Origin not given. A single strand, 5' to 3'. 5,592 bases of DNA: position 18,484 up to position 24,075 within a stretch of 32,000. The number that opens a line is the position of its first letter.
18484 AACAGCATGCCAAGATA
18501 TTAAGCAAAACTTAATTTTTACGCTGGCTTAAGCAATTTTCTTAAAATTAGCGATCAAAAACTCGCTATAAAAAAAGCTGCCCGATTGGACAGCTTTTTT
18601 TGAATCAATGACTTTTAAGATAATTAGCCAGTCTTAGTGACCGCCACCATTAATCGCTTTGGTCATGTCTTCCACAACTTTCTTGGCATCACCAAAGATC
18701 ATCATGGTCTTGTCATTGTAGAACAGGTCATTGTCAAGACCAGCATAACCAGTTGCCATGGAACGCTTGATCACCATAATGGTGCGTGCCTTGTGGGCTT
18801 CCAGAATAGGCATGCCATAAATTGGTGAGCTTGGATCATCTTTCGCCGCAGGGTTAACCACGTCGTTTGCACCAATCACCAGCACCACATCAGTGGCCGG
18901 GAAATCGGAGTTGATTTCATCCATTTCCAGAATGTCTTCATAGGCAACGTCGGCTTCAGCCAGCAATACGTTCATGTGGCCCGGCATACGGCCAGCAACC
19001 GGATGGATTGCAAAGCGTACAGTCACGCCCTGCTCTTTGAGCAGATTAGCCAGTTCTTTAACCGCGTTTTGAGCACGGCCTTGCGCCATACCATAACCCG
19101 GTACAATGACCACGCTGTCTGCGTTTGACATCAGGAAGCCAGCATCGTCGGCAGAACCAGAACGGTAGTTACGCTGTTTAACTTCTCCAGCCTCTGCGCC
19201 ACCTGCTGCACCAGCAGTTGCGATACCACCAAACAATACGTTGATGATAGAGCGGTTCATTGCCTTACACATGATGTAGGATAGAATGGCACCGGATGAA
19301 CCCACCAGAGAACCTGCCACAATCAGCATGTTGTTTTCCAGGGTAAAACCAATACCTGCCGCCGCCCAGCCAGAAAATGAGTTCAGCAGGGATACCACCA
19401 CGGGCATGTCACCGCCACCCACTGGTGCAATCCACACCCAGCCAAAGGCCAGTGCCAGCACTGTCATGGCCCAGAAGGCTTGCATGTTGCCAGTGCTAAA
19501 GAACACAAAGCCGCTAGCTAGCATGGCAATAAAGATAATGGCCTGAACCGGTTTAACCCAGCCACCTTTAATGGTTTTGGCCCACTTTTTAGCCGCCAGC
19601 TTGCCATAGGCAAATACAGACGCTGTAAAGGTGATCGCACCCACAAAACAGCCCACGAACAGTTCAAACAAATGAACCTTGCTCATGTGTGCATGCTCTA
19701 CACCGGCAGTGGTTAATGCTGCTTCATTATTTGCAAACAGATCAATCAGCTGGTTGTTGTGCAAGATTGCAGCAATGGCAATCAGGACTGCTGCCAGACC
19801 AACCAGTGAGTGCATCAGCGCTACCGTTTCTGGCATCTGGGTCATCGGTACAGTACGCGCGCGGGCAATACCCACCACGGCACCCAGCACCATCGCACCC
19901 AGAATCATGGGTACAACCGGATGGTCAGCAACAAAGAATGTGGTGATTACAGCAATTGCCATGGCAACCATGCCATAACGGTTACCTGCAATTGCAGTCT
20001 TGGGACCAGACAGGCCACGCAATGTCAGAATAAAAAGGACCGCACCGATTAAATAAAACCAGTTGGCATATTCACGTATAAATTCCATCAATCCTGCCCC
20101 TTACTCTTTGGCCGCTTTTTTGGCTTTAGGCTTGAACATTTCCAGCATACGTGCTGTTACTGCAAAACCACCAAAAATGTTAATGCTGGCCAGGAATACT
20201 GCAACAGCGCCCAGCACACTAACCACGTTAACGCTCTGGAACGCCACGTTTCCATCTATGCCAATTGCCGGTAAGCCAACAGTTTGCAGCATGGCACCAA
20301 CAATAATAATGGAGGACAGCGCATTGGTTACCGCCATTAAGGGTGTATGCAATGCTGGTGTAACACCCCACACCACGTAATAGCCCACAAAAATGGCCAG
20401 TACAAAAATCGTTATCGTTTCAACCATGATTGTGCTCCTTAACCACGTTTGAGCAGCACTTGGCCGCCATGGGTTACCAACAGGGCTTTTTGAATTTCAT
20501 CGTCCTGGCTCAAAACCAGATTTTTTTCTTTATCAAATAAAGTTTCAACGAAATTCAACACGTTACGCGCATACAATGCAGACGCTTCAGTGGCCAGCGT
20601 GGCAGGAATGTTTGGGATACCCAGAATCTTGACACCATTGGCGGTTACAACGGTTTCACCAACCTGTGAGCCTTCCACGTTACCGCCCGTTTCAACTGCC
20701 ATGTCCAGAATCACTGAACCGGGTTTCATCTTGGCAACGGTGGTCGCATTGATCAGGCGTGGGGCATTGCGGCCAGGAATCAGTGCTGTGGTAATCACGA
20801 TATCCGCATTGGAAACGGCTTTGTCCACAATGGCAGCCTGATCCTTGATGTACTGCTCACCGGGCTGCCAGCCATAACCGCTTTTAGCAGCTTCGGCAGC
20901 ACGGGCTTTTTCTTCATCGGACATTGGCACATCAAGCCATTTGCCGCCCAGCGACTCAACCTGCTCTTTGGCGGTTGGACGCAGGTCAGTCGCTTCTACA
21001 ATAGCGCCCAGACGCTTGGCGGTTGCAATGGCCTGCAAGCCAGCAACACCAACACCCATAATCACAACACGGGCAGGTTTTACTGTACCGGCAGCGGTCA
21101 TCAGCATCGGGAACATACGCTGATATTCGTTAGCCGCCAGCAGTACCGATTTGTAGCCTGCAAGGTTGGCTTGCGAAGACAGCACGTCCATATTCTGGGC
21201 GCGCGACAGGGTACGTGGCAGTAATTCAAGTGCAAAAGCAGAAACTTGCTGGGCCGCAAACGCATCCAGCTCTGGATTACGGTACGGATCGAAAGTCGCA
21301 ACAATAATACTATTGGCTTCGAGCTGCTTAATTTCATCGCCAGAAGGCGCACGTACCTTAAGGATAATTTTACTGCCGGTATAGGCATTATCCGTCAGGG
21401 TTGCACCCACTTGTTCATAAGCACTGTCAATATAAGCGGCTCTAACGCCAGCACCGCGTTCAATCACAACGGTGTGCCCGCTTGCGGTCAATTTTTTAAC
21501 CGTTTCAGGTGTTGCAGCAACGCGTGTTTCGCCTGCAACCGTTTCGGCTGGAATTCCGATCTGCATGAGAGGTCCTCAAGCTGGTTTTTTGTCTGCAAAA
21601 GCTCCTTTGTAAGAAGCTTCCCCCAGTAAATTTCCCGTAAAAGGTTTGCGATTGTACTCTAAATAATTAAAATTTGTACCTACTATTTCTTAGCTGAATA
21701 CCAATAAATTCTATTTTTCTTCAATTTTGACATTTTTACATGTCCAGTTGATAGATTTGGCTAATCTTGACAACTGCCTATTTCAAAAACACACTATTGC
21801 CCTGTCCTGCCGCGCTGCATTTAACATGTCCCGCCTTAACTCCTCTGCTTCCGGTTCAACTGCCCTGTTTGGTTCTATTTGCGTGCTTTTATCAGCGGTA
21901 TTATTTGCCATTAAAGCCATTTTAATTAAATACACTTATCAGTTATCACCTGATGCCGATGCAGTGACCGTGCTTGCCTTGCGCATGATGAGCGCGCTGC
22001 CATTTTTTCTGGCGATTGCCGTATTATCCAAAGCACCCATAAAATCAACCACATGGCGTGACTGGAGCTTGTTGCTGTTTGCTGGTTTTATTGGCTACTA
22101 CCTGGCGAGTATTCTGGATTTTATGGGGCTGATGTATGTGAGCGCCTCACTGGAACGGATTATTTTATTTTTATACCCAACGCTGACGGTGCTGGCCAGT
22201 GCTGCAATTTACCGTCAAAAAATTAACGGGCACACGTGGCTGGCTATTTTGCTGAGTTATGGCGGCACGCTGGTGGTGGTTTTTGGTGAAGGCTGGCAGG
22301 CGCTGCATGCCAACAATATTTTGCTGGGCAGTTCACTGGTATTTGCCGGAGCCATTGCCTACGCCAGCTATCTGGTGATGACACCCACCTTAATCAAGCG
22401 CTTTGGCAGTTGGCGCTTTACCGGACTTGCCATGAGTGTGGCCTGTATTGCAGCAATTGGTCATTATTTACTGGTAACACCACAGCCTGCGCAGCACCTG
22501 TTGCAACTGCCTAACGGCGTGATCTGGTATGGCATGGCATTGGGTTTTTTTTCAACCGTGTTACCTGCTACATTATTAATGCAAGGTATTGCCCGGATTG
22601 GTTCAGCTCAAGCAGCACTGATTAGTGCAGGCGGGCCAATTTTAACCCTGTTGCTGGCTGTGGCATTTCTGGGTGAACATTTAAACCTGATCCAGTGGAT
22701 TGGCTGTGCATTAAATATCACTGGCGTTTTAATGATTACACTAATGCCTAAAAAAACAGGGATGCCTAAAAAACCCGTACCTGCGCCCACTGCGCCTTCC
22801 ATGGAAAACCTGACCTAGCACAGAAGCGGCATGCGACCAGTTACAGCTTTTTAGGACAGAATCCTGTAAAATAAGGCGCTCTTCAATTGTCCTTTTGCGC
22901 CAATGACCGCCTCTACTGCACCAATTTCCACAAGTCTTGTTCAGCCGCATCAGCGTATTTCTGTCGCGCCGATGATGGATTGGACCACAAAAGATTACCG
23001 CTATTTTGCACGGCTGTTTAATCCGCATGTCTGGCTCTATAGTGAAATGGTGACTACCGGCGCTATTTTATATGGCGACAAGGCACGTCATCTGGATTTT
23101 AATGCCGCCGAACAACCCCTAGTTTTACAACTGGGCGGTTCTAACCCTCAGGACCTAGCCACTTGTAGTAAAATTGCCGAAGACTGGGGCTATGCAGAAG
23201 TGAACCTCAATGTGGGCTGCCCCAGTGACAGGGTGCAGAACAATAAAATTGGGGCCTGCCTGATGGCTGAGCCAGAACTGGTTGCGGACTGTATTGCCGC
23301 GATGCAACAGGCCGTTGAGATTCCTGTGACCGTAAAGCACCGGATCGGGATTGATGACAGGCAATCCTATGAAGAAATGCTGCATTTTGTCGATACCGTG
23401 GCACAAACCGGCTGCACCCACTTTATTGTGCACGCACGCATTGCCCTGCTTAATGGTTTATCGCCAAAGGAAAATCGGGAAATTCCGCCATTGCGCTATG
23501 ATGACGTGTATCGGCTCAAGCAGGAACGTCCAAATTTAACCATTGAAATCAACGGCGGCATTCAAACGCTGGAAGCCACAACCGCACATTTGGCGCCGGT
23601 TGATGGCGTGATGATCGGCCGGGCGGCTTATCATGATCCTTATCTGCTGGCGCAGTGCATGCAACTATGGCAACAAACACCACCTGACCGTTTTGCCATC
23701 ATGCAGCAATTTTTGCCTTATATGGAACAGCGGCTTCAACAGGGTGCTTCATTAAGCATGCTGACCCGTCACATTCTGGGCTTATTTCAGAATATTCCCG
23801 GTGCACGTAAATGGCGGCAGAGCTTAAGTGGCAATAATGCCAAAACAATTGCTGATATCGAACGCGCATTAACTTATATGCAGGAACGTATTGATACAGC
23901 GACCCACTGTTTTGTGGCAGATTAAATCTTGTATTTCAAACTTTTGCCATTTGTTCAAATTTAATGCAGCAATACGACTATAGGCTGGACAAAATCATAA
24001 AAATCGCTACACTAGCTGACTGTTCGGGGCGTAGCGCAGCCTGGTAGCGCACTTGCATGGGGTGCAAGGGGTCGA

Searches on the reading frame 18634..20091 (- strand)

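Call 100: search_protein_families(library=pfam, proteins=[window:18634-20091:-], max_evalue=0.001)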
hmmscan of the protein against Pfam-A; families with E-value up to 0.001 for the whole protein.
window:18634-20091:- (485 aa): 1 family
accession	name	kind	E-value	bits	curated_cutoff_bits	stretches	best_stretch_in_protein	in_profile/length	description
PF02233.22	PNTB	-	7.6e-182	605.8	31.7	1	11-478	3-455/456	NAD(P) transhydrogenase beta subunit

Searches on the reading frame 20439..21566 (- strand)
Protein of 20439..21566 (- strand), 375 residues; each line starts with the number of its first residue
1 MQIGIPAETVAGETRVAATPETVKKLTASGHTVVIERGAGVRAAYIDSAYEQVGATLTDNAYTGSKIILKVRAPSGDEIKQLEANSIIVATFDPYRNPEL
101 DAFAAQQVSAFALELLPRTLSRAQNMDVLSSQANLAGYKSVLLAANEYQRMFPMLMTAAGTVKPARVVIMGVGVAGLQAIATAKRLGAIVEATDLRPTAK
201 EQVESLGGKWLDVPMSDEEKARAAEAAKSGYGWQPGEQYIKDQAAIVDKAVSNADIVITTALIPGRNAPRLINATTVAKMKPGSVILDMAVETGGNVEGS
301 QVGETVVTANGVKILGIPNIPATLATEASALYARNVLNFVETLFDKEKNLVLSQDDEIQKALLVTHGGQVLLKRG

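Call 100: search_protein_families(library=pfam, proteins=[window:20439-21566:-], max_evalue=0.001)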
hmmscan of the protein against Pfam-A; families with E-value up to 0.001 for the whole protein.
window:20439-21566:- (375 aa): 3 families
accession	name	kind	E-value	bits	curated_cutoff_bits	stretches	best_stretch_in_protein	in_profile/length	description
PF01262.27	AlaDh_PNT_C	-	2.6e-68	230.1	23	1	140-371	1-212/214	Alanine dehydrogenase/PNT, C-terminal domain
PF05222.21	AlaDh_PNT_N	-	1.9e-38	132.2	30.4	1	4-136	1-136/136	Alanine dehydrogenase/PNT, N-terminal domain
PF02826.25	2-Hacid_dh_C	-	9.6e-06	25.5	25.1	0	243-290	81-127/178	D-isomer specific 2-hydroxyacid dehydrogenase, NAD binding domain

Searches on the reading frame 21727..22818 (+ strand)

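Call 100: search_protein_families(library=pfam, proteins=[window:21727-22818:+], max_evalue=0.001)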
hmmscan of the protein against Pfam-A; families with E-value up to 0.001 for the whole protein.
window:21727-22818:+ (363 aa): 1 family
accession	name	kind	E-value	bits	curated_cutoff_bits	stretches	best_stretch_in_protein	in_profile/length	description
PF00892.27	EamA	-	6e-36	124.1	28.2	2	200-338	2-134/135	EamA-like transporter family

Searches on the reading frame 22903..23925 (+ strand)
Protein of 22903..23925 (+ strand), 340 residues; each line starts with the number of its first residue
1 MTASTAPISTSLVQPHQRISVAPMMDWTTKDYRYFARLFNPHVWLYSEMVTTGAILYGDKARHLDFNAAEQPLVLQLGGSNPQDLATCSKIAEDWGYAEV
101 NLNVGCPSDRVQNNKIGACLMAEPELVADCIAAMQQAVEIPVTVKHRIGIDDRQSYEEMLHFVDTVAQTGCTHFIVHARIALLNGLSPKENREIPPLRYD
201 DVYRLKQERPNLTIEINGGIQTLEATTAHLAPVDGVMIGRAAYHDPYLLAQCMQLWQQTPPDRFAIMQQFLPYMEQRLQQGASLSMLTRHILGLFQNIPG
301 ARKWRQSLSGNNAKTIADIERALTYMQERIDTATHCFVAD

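Call 4: search_protein_families(library=pfam, proteins=[window:22903-23925:+], max_evalue=0.1)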
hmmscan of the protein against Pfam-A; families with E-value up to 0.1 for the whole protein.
window:22903-23925:+ (340 aa): 1 family
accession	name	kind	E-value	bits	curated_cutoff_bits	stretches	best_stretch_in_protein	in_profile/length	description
PF01207.24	Dus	-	8.7e-88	294.8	20.4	1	21-318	2-299/311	Dihydrouridine synthase (Dus)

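Call 37: list_cluster_members(proteins=[window:22903-23925:+, window:28581-29909:-, window:27089-28432:-, window:24255-24638:-, P0018])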
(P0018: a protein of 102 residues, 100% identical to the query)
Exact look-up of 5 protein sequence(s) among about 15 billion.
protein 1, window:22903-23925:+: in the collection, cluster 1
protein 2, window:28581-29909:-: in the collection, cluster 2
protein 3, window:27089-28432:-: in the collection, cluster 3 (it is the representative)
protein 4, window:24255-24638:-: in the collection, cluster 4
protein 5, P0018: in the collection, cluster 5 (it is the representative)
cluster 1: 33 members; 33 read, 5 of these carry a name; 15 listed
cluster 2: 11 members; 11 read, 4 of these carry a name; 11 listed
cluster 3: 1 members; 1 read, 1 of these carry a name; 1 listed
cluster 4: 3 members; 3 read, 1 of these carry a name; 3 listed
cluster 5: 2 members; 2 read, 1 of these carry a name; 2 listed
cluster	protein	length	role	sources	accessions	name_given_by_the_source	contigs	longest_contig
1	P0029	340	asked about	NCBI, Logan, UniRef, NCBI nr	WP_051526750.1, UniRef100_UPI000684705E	tRNA dihydrouridine(20/20a) synthase DusA [Alkanindiges illinoisensis] | tRNA dihydrouridine(20/20a) synthase DusA n=1 Tax=Alkanindiges illinoisensis TaxID=197183 ...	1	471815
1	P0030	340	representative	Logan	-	-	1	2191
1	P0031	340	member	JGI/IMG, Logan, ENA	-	tRNA-dihydrouridine synthase A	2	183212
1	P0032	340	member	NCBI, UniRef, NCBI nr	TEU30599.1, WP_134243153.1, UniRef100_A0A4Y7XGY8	tRNA dihydrouridine(20/20a) synthase DusA [Alkanindiges illinoisensis] | tRNA-dihydrouridine(20/20a) synthase n=1 Tax=Alkanindiges illinoisensis TaxID=197183 ...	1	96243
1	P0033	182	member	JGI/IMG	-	tRNA-dihydrouridine synthase A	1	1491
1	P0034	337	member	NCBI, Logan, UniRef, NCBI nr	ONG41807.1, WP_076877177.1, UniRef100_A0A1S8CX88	tRNA dihydrouridine(20/20a) synthase DusA [Alkanindiges hydrocarboniclasticus] | tRNA-dihydrouridine(20/20a) synthase n=1 Tax=Alkanindiges hydrocarboniclasticus ...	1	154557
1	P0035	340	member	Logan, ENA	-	-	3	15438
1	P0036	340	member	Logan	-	-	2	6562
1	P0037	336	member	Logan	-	-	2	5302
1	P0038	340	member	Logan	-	-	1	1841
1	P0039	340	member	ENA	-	-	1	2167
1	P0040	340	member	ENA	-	-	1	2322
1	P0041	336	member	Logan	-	-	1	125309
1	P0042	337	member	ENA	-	-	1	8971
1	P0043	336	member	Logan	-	-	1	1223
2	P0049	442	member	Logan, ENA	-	-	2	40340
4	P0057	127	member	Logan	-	-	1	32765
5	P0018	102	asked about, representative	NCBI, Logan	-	-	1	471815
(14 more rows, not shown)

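Call 38: find_encoding_contigs(protein=P0032, flank=10000, max_places=3)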
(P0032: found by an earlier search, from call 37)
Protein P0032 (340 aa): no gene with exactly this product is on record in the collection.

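Call 39: find_encoding_contigs(protein=P0034, flank=10000, max_places=3)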
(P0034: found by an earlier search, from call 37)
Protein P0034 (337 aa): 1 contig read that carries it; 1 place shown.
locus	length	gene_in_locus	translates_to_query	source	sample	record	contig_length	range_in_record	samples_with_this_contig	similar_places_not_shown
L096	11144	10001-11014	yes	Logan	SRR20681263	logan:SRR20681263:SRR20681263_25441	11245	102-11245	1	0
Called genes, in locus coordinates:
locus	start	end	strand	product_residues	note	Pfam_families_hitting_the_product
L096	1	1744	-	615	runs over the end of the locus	?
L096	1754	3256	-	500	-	PF13589:HATPase_c_3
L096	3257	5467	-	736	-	PF12796:Ank_2, PF00023:Ank (faint), PF13857:Ank_5 (faint), PF04542:Sigma70_r2, PF04545:Sigma70_r4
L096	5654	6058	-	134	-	PF03852:Vsr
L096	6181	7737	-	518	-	PF00145:DNA_methylase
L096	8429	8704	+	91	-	PF11112:PyocinActivator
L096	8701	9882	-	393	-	PF00589:Phage_integrase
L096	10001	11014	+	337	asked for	PF01207:Dus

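Call 40: find_encoding_contigs(protein=P0049, flank=10000, max_places=3)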
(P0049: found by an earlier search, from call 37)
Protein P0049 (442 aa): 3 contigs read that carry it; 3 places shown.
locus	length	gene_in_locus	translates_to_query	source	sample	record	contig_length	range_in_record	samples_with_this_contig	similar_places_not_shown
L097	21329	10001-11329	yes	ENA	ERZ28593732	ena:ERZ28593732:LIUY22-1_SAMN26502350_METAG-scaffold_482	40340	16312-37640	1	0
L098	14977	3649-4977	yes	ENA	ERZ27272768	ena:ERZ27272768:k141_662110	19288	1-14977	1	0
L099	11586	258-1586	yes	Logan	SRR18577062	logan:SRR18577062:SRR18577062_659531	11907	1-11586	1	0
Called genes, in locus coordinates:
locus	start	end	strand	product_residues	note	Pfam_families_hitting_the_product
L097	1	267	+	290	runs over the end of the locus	PF00753:Lactamase_B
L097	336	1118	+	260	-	PF01925:TauE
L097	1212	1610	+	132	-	PF00581:Rhodanese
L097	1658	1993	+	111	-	PF02627:CMD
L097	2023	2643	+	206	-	PF13649:Methyltransf_25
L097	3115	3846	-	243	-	PF02661:Fic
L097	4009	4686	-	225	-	PF12973:Cupin_7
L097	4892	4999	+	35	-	-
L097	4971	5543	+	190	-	PF02661:Fic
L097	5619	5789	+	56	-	PF21247:Fic-like_C (weak)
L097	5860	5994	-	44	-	-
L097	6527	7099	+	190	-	PF04940:BLUF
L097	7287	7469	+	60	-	-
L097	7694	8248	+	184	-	PF04940:BLUF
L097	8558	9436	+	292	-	PF04072:LCM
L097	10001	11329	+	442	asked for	PF13356:Arm-DNA-bind_3, PF22022:Phage_int_M, PF00589:Phage_integrase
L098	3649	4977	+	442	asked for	PF13356:Arm-DNA-bind_3, PF22022:Phage_int_M, PF00589:Phage_integrase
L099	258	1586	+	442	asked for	PF13356:Arm-DNA-bind_3, PF22022:Phage_int_M, PF00589:Phage_integrase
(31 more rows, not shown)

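Call 41: find_encoding_contigs(protein=P0057, flank=10000, max_places=3)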
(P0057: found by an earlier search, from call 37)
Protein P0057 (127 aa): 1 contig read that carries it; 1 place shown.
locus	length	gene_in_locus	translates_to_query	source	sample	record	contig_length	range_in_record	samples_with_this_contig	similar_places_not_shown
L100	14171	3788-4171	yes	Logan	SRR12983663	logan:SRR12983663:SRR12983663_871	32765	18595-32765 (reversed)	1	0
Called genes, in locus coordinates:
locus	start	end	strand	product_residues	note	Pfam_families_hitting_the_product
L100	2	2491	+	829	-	?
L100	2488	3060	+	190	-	-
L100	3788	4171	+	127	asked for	PF03592:Terminase_2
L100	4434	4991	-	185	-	PF13628:DUF4142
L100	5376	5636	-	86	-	PF04226:Transgly_assoc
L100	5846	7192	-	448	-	PF00860:Xan_ur_permease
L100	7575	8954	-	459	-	PF01225:Mur_ligase, PF08245:Mur_ligase_M, PF02875:Mur_ligase_C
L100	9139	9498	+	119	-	PF04342:DMT_6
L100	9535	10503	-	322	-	PF14257:DUF4349 (weak)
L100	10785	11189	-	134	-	PF13499:EF-hand_7 (faint), PF23564:EF-hand_FSTL1 (faint), PF00036:EF-hand_1 (faint), PF13202:EF-hand_5 (weak), PF13405:EF-hand_6 (faint)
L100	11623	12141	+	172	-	PF00731:AIRC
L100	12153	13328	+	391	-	PF22660:RS_preATP-grasp-like, PF02786:CPSase_L_D2 (weak), PF02222:ATP-grasp, PF17769:PurK_C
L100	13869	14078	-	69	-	-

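Call 47: search_protein_families(library=pfam, proteins=[L100:5-2491:+, L100:2488-3060:+], max_evalue=0.01)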
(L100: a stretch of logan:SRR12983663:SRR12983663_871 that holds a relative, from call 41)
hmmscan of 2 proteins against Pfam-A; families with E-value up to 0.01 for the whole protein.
L100:5-2491:+ (828 aa): 3 families
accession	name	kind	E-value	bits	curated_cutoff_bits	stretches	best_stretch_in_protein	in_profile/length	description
PF06048.17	DUF927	-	4.5e-88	296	22.6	1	162-439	1-280/284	Domain of unknown function (DUF927)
PF18662.7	HTH_56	-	6.4e-05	23.4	26.2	1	646-717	33-108/111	Cch helix turn helix domain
PF13155.12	Toprim_2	-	0.00011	22.9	22.1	1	29-82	24-77/88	Toprim-like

L100:2488-3060:+ (190 aa): 1 family
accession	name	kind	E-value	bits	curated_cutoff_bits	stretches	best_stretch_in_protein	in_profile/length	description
PF18563.6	TubC_N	-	0.0036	17.8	26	0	31-54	29-52/52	TubC N-terminal docking domain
